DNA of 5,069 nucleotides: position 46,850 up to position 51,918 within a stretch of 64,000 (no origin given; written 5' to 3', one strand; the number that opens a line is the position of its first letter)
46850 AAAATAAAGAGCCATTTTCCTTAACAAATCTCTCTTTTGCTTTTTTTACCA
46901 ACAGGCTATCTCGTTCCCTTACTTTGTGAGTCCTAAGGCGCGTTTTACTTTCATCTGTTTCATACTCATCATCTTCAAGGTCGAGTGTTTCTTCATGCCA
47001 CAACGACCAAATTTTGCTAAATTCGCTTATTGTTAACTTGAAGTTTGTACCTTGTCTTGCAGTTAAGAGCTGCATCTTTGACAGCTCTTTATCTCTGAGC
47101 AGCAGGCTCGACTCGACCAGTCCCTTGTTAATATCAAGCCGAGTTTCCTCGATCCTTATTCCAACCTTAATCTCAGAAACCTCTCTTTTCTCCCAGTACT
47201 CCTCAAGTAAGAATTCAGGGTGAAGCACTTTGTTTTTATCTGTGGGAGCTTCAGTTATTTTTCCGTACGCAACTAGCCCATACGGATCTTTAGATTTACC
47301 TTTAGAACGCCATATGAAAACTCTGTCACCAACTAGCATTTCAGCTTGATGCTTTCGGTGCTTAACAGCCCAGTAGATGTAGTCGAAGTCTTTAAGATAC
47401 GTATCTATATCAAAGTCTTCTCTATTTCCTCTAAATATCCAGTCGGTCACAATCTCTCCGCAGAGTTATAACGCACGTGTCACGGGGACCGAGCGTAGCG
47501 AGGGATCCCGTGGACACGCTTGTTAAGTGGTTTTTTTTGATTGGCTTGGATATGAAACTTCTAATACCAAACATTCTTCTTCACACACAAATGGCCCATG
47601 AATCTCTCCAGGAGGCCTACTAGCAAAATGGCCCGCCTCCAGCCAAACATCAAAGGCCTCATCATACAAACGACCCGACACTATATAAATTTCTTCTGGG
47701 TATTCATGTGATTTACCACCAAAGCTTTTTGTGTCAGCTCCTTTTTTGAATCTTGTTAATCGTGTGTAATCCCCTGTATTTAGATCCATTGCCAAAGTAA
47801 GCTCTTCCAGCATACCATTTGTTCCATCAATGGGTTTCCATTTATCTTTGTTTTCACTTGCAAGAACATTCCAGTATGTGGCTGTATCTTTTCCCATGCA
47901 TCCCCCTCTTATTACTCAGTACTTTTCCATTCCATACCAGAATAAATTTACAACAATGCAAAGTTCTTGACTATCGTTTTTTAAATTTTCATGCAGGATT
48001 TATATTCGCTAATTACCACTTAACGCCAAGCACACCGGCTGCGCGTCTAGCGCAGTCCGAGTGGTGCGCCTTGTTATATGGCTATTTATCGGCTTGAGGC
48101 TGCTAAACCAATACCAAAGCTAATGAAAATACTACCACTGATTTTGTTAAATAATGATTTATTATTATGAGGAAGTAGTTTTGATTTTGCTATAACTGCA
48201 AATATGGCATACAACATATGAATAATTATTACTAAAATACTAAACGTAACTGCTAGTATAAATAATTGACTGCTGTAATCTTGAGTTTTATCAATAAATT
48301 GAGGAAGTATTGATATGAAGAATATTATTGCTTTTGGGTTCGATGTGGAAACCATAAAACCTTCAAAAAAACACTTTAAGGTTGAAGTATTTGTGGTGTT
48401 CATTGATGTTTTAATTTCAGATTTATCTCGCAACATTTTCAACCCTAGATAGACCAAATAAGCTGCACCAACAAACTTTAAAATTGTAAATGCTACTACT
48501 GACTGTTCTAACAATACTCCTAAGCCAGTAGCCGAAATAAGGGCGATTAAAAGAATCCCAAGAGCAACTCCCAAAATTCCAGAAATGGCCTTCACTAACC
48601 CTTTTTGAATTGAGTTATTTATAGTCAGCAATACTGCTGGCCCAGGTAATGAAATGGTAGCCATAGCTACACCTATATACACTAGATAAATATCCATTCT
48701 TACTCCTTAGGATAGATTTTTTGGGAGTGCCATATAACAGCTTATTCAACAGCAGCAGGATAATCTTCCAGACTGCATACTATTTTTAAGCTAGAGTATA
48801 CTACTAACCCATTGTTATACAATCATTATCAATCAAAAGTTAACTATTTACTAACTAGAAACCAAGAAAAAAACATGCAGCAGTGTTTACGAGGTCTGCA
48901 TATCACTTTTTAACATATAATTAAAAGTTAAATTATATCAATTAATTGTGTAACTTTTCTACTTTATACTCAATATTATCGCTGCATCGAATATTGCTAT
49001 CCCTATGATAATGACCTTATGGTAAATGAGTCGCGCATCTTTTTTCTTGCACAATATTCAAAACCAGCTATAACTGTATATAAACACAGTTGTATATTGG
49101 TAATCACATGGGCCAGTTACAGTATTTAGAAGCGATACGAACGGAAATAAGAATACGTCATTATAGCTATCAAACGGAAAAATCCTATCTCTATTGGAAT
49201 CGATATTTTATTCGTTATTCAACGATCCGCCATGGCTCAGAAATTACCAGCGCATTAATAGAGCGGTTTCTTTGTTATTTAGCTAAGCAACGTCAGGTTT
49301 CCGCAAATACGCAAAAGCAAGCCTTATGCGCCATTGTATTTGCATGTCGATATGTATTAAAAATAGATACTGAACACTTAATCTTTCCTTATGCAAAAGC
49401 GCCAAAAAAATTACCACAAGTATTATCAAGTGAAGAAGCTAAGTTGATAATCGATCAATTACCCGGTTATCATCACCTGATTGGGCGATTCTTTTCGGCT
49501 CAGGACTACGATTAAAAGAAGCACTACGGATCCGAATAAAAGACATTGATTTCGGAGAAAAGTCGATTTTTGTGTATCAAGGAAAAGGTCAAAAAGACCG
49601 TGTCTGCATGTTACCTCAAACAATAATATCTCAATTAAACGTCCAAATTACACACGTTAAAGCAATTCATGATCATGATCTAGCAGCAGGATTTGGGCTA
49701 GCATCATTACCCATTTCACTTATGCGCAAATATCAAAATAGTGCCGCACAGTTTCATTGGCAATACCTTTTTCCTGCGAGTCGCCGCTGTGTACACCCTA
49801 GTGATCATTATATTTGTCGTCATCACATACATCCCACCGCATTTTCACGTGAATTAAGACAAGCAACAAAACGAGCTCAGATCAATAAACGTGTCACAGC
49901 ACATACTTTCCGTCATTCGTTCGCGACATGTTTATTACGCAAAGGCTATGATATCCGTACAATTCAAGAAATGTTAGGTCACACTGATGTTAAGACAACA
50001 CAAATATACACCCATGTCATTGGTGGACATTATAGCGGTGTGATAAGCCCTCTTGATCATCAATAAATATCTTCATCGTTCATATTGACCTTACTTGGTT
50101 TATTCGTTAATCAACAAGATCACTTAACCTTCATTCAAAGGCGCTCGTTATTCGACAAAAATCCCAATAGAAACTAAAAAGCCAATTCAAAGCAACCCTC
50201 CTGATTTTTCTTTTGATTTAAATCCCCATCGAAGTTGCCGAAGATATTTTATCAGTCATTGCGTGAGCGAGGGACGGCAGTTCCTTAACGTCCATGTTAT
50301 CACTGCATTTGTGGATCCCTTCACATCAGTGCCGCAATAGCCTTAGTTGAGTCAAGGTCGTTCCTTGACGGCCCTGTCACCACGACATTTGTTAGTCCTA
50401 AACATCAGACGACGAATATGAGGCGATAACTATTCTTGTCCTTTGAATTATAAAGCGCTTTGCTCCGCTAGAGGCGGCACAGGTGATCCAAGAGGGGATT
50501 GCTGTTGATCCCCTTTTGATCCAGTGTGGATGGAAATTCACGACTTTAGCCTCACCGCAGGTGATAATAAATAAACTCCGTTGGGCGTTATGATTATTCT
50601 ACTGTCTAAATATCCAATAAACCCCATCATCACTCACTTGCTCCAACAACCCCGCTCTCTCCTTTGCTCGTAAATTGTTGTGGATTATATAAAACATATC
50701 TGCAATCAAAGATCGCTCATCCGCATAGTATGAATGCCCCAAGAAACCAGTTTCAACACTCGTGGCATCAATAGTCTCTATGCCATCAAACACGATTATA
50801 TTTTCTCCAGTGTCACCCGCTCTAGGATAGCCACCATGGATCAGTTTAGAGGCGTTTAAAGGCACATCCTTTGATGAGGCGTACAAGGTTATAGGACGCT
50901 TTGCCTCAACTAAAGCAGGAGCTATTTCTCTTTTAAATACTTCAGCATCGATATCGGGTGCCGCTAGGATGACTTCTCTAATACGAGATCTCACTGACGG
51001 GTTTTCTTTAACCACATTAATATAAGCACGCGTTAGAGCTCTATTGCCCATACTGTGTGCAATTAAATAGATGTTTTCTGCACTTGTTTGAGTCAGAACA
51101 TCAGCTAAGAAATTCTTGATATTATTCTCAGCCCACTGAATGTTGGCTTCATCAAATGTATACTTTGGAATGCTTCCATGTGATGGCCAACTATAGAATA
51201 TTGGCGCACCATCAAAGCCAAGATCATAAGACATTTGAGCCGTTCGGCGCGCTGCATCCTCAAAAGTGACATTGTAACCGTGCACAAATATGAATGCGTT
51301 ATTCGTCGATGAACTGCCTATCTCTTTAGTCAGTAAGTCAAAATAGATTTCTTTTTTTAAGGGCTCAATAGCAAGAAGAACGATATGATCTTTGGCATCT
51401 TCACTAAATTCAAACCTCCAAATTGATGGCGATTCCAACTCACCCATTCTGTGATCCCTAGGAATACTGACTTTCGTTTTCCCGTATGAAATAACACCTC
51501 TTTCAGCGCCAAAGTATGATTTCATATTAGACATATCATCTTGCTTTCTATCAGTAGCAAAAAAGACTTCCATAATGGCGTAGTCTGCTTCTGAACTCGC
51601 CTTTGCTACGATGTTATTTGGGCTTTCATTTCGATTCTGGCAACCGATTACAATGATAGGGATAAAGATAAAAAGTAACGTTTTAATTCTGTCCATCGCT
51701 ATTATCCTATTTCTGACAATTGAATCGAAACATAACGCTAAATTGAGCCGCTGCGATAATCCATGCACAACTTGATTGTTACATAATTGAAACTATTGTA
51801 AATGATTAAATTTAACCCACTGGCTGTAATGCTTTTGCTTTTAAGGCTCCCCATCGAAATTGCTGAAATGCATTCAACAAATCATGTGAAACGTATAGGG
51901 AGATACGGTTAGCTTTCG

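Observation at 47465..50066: Chromosomal integron: LexA-boxed but frameshifted intI, attI junction and two cleanly bounded cassettes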

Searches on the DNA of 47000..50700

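Call 53: search_rna_families(source=window, start=47000, end=50700, threshold=evalue, max_evalue=1)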
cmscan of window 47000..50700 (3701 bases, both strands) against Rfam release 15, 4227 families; matches with E-value up to 1: 1.
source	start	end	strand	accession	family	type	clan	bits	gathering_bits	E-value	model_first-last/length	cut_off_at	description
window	48093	48205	+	RF00452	MIR172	Gene; miRNA;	-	23.3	70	0.086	1-114/114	no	mir-172 microRNA precursor family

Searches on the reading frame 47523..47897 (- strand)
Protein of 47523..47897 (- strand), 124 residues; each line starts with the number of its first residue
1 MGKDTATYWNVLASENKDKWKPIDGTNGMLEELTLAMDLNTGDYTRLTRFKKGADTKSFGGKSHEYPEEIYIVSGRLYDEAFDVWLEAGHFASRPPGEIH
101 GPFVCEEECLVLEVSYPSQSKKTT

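Call 3: search_protein_families(library=pfam, proteins=[window:47523-47897:-], max_evalue=0.01)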
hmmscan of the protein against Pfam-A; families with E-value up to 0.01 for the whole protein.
window:47523-47897:- (124 aa): 1 family
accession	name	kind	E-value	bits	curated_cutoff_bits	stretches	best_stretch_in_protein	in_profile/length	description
PF12973.13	Cupin_7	-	4.6e-10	39.7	27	1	17-112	10-98/105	ChrR Cupin-like domain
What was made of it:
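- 47472..48023 (-): Cassette 2 (552 bp): ChrR-type cupin gene at 47523-47897, plus its attC. Pfam Cupin_7 E = 4.6e-10 (call 3).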

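Call 7: search_protein_families(library=ncbifam, proteins=[window:47523-47897:-], max_evalue=0.001)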
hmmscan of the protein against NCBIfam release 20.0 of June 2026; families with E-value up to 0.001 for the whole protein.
window:47523-47897:- (124 aa): 0 families

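Call 36: find_encoding_contigs(protein=window:47523-47897:-, flank=6000, max_places=6)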
Protein window:47523-47897:- (124 aa): no gene with exactly this product is on record in the collection.

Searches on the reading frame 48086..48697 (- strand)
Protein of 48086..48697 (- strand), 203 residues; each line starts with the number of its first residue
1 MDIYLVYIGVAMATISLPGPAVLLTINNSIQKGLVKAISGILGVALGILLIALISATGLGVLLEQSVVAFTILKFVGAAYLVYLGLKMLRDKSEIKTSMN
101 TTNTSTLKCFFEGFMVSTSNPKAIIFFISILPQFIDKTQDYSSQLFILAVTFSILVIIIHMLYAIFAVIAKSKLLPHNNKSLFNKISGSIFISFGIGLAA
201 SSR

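Call 3: search_protein_families(library=pfam, proteins=[window:48086-48697:-], max_evalue=0.01)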
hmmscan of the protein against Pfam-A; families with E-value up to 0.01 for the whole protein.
window:48086-48697:- (203 aa): 1 family
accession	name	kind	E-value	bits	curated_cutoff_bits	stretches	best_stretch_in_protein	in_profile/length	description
PF01810.24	LysE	-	3.7e-38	131.4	25.6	1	15-200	4-191/193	LysE type translocator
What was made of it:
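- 48024..48737 (-): Cassette 1 (714 bp): LysE/RhtB-family exporter gene at 48086-48697, plus its attC. Pfam LysE E = 3.7e-38 (call 3).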

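Call 7: search_protein_families(library=ncbifam, proteins=[window:48086-48697:-], max_evalue=0.001)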
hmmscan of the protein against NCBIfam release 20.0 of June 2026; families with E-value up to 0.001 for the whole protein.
window:48086-48697:- (203 aa): 6 families
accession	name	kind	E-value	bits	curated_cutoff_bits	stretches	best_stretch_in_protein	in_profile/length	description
TIGR00949.1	2A76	subfamily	1.1e-42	145.9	183.95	1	18-198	2-185/185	homoserine/threonine efflux transporter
NF007812.0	PRK10520.1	equivalog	3.8e-36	124.6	209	1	2-201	4-203/206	homoserine/homoserine lactone efflux protein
NF008201.0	PRK10958.1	equivalog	9.7e-28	97.1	165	1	5-201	11-210/212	leucine efflux protein LeuE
NF007591.0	PRK10229.1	equivalog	1.8e-19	70.2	288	1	10-200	11-204/206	threonine export protein RhtC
NF007653.0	PRK10323.1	equivalog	2.4e-09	37.1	193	1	11-164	13-157/195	cysteine/O-acetylserine transporter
TIGR00948.1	2a75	equivalog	6.2e-07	29.3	213.65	1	26-160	13-147/177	L-lysine exporter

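Call 48: find_encoding_contigs(protein=window:48086-48697:-, flank=8000, max_places=6)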
Protein window:48086-48697:- (203 aa): no gene with exactly this product is on record in the collection.

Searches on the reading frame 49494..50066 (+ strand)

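Call 3: search_protein_families(library=pfam, proteins=[window:49494-50066:+], max_evalue=0.01)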
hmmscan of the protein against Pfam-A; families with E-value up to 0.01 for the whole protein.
window:49494-50066:+ (190 aa): 1 family
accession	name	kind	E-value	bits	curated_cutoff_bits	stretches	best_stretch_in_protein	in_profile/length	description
PF00589.27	Phage_integrase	-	3.4e-33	115.3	27.1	1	2-175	33-168/172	Phage integrase family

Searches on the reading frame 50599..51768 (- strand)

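Call 3: search_protein_families(library=pfam, proteins=[window:50599-51768:-], max_evalue=0.01)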
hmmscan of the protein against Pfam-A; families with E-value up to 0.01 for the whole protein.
window:50599-51768:- (389 aa): 4 families
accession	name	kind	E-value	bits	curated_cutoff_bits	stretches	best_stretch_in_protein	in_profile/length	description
PF05990.18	DUF900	-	1.3e-45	156.1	20.5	1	146-355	9-225/232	Alpha/beta hydrolase of unknown function (DUF900)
PF12697.13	Abhydrolase_6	-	9.2e-06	26.9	26.3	1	160-282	2-101/217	Alpha/beta hydrolase family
PF01674.24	Lipase_2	-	0.0015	18.6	20.3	1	159-251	4-94/219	Lipase (class 2)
PF06821.19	Ser_hydrolase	-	0.0064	16.9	22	1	227-282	51-98/172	Serine hydrolase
